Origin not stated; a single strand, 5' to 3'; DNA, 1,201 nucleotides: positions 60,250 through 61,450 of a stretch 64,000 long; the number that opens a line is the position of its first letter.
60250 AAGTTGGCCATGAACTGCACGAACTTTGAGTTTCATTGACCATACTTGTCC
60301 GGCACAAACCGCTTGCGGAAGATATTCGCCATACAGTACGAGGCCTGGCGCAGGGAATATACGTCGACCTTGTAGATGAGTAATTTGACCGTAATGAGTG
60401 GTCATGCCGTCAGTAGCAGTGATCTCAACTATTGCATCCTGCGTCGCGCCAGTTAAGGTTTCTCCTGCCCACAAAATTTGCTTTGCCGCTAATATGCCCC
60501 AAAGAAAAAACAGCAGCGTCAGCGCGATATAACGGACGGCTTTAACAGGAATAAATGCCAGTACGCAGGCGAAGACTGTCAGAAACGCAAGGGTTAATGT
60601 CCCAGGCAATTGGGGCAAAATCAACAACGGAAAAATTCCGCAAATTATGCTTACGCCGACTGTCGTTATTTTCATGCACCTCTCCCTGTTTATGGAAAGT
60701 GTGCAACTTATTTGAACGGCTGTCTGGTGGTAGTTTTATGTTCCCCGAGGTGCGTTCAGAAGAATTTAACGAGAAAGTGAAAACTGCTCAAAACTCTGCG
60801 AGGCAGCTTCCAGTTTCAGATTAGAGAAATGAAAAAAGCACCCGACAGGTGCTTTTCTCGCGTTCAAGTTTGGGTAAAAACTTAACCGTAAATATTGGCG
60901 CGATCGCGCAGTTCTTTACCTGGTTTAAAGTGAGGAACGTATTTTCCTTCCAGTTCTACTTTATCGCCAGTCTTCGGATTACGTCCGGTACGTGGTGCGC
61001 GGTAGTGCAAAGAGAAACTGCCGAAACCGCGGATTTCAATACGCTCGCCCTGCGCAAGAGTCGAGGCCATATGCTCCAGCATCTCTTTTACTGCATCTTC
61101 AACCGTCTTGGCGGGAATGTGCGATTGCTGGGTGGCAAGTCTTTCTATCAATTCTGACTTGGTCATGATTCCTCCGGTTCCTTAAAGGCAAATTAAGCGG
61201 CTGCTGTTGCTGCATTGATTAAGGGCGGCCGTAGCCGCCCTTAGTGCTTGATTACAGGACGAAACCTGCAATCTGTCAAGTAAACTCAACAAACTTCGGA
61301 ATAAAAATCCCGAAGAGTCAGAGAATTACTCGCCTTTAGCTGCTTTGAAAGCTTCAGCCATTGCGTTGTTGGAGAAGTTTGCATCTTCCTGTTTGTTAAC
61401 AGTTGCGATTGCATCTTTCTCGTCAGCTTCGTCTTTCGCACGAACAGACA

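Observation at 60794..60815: Weak CRP-S-like half-site upstream of the ComEC homolog ycaI, in the same window as sxy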

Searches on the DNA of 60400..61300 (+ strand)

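Call 3: search_dna_similar(query=window:60400-61200:+, collection=ecoli_genomes, mode=near, max_rows=8)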
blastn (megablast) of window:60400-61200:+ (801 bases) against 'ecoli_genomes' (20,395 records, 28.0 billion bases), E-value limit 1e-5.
Records with a match: 5425; places in all: 5433; records where one place covers at least 80% of the query: 5423.
Genomes with a match: 5425 of 5426; with a place that covers at least 80% of the query: 5423. Places per genome that has any: lowest 1, median 1, highest 2. On chromosomes: 5429 places; on plasmids: 4.
Best place of each record, by identity: >=99% 1; 95-99% 5423; 90-95% 1.
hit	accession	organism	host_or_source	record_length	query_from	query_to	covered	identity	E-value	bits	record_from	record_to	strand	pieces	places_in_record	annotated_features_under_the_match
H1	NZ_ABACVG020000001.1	Escherichia coli strain 2020CK-00188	Homo sapiens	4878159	1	801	100%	100.0%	0e+0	1480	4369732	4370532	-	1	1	ihfB: integration host factor subunit beta | ycaI: ComEC family protein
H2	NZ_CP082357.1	Escherichia coli strain VCSW7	Top soil and leaf litter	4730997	1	801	100%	97.3%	0e+0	1358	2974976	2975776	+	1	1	ihfB: integration host factor subunit beta | ycaI: ComEC family protein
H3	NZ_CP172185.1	Escherichia coli strain GF60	chicken meat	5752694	1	801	100%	97.3%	0e+0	1358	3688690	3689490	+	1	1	ihfB: integration host factor subunit beta | ycaI: ComEC family protein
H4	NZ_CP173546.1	Escherichia coli strain 98205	Homo sapiens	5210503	1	801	100%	97.1%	0e+0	1357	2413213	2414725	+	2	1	tnpA: IS200/IS605-like element IS200C family transposase | ihfB: integration host factor subunit beta | ycaI: ComEC family protein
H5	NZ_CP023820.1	Escherichia coli strain 7/2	Homo sapiens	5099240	1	801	100%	97.1%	0e+0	1352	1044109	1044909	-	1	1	ihfB: integration host factor subunit beta | ycaI: ComEC family protein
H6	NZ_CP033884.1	Escherichia coli strain 50579417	Homo sapiens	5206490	1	801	100%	97.1%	0e+0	1352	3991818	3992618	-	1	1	ihfB: integration host factor subunit beta | ycaI: ComEC family protein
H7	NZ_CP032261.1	Escherichia coli strain AR_0067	missing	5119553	1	801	100%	97.1%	0e+0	1352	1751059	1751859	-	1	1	ihfB: integration host factor subunit beta | ycaI: ComEC family protein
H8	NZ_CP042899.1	Escherichia coli strain CFSAN061763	missing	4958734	1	801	100%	97.1%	0e+0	1352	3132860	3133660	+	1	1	ihfB: integration host factor subunit beta | ycaI: ComEC family protein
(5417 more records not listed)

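Call 26: get_annotated_region(hit=H1, flank=3000)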
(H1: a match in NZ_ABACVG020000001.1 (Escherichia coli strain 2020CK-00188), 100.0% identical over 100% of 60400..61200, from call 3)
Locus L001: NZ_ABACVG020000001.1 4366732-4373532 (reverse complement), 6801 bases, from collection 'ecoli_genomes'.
description: Escherichia coli strain 2020CK-00188 chromosome, whole genome shotgun sequence
organism: Escherichia coli strain 2020CK-00188 (NCBI taxid 562)
replicon: chromosome; assembly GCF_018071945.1
host: Homo sapiens; source: Rectal Swab; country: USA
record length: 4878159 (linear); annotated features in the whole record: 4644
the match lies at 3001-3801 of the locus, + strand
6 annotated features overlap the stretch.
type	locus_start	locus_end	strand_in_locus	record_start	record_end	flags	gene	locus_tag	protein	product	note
CDS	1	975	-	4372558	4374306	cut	msbA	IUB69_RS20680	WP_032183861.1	lipid A ABC transporter ATP-binding protein/permease MsbA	-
CDS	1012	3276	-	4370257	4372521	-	ycaI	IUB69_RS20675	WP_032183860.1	ComEC family protein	-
CDS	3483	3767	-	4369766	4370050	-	ihfB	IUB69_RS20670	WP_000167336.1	integration host factor subunit beta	-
CDS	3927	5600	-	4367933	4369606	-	rpsA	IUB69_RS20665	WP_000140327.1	30S ribosomal protein S1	-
CDS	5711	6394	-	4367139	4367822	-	cmk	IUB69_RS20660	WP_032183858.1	(d)CMP kinase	-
CDS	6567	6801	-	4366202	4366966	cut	ycaL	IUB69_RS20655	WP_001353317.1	metallopeptidase YcaL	-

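Call 56: search_dna_similar(query=window:60788-60821:+, collection=ecoli_genomes, mode=near, max_rows=5, max_evalue=10)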
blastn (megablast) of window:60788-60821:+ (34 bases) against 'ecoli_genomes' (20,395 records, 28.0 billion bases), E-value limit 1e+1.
Records with a match: 5138; places in all: 5144; records where one place covers at least 80% of the query: 5138.
Genomes with a match: 5138 of 5426; with a place that covers at least 80% of the query: 5138. Places per genome that has any: lowest 1, median 1, highest 2. On chromosomes: 5140 places; on plasmids: 4.
Best place of each record, by identity: >=99% 1004; 95-99% 3624; 90-95% 510.
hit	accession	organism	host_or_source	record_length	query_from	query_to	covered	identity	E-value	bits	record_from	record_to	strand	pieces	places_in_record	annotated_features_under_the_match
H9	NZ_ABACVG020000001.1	Escherichia coli strain 2020CK-00188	Homo sapiens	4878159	1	34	100%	100.0%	1e-8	64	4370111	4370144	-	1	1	none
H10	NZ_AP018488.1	Escherichia coli O157:H7 strain PV15-279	Homo sapiens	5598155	1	34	100%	97.1%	5e-7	58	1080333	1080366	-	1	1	none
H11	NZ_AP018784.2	Escherichia coli strain SK1144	-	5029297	1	34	100%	97.1%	5e-7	58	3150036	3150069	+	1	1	none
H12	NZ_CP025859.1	Escherichia coli strain 504239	Homo sapiens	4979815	1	34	100%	97.1%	5e-7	58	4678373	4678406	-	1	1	none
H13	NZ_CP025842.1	Escherichia coli strain 720632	Homo sapiens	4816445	1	34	100%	97.1%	5e-7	58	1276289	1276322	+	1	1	none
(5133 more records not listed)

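Call 60: search_dna_similar(query=window:60676-60881:+, collection=ecoli_genomes, mode=near, max_rows=14, rows=spread)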
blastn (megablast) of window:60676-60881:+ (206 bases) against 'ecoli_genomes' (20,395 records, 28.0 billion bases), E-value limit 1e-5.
Records with a match: 5425; places in all: 5438; records where one place covers at least 80% of the query: 5420.
Genomes with a match: 5425 of 5426; with a place that covers at least 80% of the query: 5420. Places per genome that has any: lowest 1, median 1, highest 2. On chromosomes: 5434 places; on plasmids: 4.
Best place of each record, by identity: >=99% 1; 90-95% 5321; 80-90% 103.
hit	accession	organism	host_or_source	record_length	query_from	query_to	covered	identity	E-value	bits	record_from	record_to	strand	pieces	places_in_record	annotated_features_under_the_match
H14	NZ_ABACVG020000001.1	Escherichia coli strain 2020CK-00188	Homo sapiens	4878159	1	206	100%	100.0%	7e-103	381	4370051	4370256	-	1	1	none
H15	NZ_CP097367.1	Escherichia coli strain AGR6128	water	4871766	1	206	100%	92.7%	3e-77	296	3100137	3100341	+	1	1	none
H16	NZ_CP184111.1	Escherichia coli strain AZ 190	Homo sapiens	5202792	1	206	100%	92.7%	3e-77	296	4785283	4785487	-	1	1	none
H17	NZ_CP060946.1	Escherichia coli O157:H7 str. EC10 strain EC10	Homo sapiens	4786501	1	206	100%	92.2%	3e-76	292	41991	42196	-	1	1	none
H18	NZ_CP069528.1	Escherichia coli strain FDAARGOS_1252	Homo sapiens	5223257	1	206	100%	92.2%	1e-75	291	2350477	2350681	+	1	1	none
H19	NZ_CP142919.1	Escherichia coli strain B19429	Estuary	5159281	1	206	100%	91.7%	2e-74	287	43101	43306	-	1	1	none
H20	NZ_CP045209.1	Escherichia coli strain 4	Ground beef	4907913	1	206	100%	91.3%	7e-73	281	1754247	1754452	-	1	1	none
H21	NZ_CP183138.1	Escherichia coli strain 774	Homo sapiens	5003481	1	206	100%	91.3%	7e-73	281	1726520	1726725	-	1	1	none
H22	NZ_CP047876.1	Escherichia coli strain LD22-1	feces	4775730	1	206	100%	90.8%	3e-71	276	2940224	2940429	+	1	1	none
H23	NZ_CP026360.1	Escherichia coli strain 1FA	not applicable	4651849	1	205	100%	90.2%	6e-69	268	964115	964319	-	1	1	none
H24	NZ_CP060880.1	Escherichia coli strain EC26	Homo sapiens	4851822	1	205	100%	90.2%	6e-69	268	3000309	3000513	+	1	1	none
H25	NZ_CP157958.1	Escherichia coli strain 800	calf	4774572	1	205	100%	90.2%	6e-69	268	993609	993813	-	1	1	none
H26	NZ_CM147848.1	Escherichia coli strain 52F4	Calf of Bos taurus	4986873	1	205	100%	90.2%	6e-69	268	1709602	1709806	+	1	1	none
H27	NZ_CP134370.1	Escherichia coli strain TUM12357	Chicken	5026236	59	205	71%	91.2%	2e-48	200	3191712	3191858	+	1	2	none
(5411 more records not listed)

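Call 61: search_rna_families(source=window, start=60500, end=61300, threshold=evalue, max_evalue=1)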
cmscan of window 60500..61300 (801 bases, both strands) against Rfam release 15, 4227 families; matches with E-value up to 1: 2.
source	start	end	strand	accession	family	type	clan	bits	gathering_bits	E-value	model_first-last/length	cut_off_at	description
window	60825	60858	-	RF00489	ctRNA_p42d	Gene; antisense;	-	18.3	50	0.52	1-46/46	no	ctRNA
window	61223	61245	-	RF01673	PhrS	Gene; sRNA;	-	16.1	37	0.14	181-203/212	no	PhrS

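Call 62: get_annotated_region(hit=H15, flank=30)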
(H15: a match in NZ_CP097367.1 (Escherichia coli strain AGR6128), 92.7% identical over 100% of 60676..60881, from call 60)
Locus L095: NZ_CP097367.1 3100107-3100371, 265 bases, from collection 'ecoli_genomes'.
description: Escherichia coli strain AGR6128 chromosome, complete genome
organism: Escherichia coli strain AGR6128 (NCBI taxid 562)
replicon: chromosome; assembly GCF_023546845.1
host: -; source: water; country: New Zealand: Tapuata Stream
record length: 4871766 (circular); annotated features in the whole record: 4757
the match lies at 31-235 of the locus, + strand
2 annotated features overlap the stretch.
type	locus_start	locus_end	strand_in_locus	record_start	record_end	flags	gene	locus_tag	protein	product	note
CDS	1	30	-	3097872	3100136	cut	ycaI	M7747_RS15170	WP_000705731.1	ComEC family protein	-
CDS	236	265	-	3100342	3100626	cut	ihfB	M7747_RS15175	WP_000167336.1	integration host factor subunit beta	-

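Call 63: get_annotated_region(hit=H17, flank=30)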
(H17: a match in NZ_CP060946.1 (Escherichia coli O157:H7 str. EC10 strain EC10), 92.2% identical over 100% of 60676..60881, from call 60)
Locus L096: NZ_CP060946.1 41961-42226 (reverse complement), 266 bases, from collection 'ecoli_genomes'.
description: Escherichia coli O157:H7 str. EC10 chromosome, complete genome
organism: Escherichia coli O157:H7 str. EC10 strain EC10 (NCBI taxid 996639)
replicon: chromosome; assembly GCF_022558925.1
host: Homo sapiens; source: urine; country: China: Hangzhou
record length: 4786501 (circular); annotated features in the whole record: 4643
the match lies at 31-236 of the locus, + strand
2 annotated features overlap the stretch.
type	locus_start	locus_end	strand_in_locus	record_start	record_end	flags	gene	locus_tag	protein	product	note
CDS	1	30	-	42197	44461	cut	ycaI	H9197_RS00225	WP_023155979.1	ComEC family protein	-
CDS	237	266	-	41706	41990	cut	ihfB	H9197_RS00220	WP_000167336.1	integration host factor subunit beta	-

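Call 64: get_annotated_region(hit=H19, flank=30)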
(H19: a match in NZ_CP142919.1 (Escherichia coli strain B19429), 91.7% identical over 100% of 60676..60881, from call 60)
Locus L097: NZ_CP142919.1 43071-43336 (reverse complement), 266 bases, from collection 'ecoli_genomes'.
description: Escherichia coli strain B19429 chromosome, complete genome
organism: Escherichia coli strain B19429 (NCBI taxid 562)
replicon: chromosome; assembly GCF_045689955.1
host: -; source: Estuary; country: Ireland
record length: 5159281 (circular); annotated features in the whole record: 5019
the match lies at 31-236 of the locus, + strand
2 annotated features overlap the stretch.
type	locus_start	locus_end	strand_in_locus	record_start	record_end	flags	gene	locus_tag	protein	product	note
CDS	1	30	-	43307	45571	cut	ycaI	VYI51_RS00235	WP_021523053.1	ComEC family protein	-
CDS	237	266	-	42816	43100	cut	ihfB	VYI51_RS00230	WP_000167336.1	integration host factor subunit beta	-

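Call 65: get_annotated_region(hit=H20, flank=30)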
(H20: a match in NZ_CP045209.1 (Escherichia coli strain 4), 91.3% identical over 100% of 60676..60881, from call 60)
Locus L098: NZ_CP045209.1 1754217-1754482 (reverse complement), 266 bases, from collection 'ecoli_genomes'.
description: Escherichia coli strain 4 chromosome, complete genome
organism: Escherichia coli strain 4 (NCBI taxid 562)
replicon: chromosome; assembly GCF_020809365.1
host: -; source: Ground beef; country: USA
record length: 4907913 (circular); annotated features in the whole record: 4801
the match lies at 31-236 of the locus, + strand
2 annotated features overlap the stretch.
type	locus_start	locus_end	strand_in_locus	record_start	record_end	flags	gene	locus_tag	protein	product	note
CDS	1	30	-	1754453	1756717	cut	ycaI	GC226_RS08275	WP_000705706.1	ComEC family protein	-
CDS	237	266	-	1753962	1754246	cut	ihfB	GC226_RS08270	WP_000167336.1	integration host factor subunit beta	-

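Call 66: get_annotated_region(hit=H22, flank=30)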
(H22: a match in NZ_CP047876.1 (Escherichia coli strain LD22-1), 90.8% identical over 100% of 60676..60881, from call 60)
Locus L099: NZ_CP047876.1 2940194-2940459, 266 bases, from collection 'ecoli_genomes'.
description: Escherichia coli strain LD22-1 chromosome, complete genome
organism: Escherichia coli strain LD22-1 (NCBI taxid 562)
replicon: chromosome; assembly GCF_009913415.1
host: -; source: feces; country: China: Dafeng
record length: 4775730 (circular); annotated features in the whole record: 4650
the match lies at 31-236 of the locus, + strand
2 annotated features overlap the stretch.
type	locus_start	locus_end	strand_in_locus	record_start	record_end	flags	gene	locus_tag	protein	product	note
CDS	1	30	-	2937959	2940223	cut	ycaI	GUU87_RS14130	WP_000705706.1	ComEC family protein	-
CDS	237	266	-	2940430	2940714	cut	ihfB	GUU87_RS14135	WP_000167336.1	integration host factor subunit beta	-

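Call 67: get_annotated_region(hit=H27, flank=1800)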
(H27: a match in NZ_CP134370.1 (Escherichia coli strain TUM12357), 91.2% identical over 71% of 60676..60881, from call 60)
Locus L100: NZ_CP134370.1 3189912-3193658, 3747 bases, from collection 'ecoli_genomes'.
description: Escherichia coli strain TUM12357 chromosome, complete genome
organism: Escherichia coli strain TUM12357 (NCBI taxid 562)
replicon: chromosome; assembly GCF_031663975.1
host: Chicken; source: Brazilian imported chicken meats; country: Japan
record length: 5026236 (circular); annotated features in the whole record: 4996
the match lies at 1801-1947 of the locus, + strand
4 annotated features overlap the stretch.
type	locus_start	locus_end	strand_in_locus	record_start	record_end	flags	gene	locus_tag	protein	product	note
CDS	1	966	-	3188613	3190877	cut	ycaI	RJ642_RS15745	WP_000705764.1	ComEC family protein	-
CDS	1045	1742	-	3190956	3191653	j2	-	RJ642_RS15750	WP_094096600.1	IS1-like element IS1A family transposase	programmed frameshift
CDS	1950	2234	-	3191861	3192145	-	ihfB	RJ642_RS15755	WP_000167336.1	integration host factor subunit beta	-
CDS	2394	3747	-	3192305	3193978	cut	rpsA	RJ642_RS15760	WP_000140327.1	30S ribosomal protein S1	-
